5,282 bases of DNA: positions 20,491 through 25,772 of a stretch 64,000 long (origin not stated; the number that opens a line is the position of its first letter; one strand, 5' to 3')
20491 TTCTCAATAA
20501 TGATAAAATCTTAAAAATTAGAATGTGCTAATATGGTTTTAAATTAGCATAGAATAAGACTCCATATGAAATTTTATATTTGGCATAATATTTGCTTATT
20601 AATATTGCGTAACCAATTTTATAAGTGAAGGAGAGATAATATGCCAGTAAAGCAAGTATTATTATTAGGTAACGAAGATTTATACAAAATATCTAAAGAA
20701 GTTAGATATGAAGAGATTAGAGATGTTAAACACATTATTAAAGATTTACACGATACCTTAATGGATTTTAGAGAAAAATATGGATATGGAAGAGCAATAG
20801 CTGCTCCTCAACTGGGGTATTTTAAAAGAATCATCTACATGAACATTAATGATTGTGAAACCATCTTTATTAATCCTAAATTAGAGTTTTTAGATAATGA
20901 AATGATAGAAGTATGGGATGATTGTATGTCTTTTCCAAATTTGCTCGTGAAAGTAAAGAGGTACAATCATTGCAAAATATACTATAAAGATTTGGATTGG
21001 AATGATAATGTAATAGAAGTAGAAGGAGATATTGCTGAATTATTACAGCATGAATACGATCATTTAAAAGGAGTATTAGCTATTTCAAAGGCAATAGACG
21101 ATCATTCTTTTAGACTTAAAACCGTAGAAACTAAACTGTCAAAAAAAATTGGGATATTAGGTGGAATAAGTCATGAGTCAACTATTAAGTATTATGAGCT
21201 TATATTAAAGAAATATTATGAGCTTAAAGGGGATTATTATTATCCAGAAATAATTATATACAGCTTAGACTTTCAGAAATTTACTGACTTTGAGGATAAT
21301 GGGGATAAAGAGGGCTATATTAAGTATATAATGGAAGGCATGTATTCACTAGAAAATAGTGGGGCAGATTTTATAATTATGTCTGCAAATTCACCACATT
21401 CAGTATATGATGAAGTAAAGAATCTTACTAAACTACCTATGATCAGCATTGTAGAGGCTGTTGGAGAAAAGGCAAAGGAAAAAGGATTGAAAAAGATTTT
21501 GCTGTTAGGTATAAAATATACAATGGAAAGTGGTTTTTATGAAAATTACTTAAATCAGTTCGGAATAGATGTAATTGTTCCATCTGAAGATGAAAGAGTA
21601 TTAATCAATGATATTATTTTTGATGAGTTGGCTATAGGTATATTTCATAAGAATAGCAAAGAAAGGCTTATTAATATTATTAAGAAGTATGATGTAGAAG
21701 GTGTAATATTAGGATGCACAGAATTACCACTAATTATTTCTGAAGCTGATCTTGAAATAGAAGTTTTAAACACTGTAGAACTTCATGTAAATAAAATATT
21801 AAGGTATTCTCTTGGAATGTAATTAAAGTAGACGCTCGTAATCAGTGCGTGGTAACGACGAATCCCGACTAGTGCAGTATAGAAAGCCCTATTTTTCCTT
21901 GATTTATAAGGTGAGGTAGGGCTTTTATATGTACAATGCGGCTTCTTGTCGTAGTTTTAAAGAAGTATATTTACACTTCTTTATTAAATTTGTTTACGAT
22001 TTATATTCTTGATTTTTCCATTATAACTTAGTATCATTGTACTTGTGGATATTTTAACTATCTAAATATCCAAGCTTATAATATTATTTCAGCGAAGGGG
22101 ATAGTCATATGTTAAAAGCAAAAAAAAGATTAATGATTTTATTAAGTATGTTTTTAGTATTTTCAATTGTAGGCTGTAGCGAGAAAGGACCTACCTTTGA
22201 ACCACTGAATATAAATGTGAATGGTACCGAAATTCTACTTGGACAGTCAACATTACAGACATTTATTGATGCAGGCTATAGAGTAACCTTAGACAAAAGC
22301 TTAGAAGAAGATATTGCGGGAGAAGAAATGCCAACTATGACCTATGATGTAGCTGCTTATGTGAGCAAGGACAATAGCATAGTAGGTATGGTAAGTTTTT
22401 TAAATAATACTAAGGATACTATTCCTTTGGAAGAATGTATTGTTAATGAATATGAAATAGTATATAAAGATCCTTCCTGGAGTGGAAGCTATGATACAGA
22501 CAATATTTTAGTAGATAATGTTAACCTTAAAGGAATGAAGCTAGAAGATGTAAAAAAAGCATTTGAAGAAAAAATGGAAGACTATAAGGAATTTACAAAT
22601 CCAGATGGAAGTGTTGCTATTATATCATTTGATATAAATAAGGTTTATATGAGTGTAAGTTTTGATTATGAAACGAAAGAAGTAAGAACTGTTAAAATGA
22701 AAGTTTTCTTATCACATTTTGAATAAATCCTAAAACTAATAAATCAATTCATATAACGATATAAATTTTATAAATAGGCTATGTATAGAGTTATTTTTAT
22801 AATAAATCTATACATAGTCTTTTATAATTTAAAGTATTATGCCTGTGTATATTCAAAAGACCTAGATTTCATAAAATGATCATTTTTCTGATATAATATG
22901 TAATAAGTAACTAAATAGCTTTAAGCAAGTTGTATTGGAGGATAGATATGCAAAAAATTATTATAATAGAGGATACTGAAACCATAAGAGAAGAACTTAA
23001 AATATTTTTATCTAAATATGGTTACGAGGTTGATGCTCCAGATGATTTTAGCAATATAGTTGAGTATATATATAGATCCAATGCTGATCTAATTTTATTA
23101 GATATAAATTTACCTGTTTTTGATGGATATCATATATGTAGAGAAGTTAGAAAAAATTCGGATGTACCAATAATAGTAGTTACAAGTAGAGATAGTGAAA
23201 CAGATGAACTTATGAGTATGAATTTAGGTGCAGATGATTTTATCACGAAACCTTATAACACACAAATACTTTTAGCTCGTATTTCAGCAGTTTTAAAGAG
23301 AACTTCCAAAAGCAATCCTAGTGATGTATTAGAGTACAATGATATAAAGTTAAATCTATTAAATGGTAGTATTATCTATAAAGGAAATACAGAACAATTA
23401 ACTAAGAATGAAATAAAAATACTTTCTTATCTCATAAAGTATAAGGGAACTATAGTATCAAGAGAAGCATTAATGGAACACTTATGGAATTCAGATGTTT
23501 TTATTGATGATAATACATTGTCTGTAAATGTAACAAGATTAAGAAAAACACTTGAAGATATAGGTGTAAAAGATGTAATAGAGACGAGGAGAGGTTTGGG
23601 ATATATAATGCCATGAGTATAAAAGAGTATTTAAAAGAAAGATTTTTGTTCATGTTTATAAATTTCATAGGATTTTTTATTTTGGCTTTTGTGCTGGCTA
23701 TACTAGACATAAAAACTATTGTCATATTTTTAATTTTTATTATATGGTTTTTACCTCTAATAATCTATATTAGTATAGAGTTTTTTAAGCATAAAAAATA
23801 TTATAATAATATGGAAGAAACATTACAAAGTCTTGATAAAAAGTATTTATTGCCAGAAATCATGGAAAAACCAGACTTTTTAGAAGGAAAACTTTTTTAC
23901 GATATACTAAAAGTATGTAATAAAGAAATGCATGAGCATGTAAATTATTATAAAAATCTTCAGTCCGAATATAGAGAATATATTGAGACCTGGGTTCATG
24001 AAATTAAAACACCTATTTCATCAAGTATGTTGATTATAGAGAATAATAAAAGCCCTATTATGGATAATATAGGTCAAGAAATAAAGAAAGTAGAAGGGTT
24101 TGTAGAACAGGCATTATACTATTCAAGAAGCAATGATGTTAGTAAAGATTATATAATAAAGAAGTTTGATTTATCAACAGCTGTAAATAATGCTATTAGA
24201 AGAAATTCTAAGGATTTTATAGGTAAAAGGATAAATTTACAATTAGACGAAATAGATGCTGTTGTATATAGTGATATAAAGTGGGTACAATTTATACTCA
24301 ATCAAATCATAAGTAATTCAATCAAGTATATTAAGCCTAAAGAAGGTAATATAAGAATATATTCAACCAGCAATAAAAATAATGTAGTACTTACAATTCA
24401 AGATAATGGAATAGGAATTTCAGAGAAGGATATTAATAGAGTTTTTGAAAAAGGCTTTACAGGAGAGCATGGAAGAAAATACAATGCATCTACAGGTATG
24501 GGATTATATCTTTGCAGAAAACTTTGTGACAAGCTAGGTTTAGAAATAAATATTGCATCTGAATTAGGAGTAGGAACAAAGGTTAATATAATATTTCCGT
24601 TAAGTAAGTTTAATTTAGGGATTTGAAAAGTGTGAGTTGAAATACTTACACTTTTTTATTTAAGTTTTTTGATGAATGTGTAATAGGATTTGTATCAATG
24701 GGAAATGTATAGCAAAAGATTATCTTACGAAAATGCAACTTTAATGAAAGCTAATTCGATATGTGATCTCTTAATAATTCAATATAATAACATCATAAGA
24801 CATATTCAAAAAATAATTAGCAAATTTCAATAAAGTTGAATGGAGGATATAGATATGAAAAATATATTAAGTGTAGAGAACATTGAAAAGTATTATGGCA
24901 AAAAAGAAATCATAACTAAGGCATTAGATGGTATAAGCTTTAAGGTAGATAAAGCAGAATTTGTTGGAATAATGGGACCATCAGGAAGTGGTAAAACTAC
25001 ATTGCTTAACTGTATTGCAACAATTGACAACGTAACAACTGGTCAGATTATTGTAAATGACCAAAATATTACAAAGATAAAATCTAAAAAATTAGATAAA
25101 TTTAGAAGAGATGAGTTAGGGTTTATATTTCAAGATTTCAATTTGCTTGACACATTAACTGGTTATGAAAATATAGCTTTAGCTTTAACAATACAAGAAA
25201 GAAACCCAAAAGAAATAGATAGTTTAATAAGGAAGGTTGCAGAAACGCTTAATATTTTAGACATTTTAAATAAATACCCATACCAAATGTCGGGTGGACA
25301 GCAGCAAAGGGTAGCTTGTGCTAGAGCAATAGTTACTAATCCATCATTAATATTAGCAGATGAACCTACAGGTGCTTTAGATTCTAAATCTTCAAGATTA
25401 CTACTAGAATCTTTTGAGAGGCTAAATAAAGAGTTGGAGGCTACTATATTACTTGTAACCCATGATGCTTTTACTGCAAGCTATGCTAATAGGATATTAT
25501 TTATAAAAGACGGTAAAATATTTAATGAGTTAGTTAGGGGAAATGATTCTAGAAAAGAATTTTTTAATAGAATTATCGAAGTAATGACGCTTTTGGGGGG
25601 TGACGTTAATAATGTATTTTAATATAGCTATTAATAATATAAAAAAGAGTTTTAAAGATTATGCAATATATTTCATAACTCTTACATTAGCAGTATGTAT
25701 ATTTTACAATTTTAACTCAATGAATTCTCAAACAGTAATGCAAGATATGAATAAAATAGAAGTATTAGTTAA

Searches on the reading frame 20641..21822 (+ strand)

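Call 26: search_protein_families(library=pfam, proteins=[window:20641-21822:+], max_evalue=0.00001)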
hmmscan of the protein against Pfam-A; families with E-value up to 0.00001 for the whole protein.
window:20641-21822:+ (393 aa): 2 families
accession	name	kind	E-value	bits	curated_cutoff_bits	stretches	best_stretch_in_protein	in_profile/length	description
PF01327.26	Pep_deformylase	-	8.6e-36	123.3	22.8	1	4-152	2-151/156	Polypeptide deformylase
PF01177.27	Asp_Glu_race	-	2.3e-34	119.4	31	1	173-385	1-210/211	Asp/Glu/Hydantoin racemase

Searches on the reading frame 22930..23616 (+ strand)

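Call 26: search_protein_families(library=pfam, proteins=[window:22930-23616:+], max_evalue=0.00001)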
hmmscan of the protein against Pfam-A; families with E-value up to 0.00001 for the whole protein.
window:22930-23616:+ (228 aa): 2 families
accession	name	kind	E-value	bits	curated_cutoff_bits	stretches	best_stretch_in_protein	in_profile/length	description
PF00072.30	Response_reg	-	5.7e-26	91.3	30.2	1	10-118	1-110/111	Response regulator receiver domain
PF00486.34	Trans_reg_C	-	1.4e-22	80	26.2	1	154-226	3-76/77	Transcriptional regulatory protein, C terminal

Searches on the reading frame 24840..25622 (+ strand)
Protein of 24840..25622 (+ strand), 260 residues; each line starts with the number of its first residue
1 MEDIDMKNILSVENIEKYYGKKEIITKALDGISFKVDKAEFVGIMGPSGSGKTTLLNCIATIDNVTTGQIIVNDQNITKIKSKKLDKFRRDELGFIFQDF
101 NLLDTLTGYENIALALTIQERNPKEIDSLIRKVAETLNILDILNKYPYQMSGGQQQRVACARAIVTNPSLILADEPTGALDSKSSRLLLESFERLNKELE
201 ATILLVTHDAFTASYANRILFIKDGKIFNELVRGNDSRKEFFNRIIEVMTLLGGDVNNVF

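Call 72: search_protein_families(library=pfam, proteins=[window:24840-25622:+], max_evalue=0.00001)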
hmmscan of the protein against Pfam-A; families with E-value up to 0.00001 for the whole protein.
window:24840-25622:+ (260 aa): 3 families
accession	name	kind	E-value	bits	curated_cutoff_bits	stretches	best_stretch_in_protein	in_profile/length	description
PF00005.33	ABC_tran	-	1.5e-33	116.7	25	1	29-177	1-136/137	ABC transporter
PF13304.12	AAA_21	-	5.1e-07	30.5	27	0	42-63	2-23/304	AAA domain, putative AbiEii toxin, Type IV TA system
PF02463.25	SMC_N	-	6.8e-06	26.1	40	0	39-220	24-209/220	RecF/RecN/SMC N terminal domain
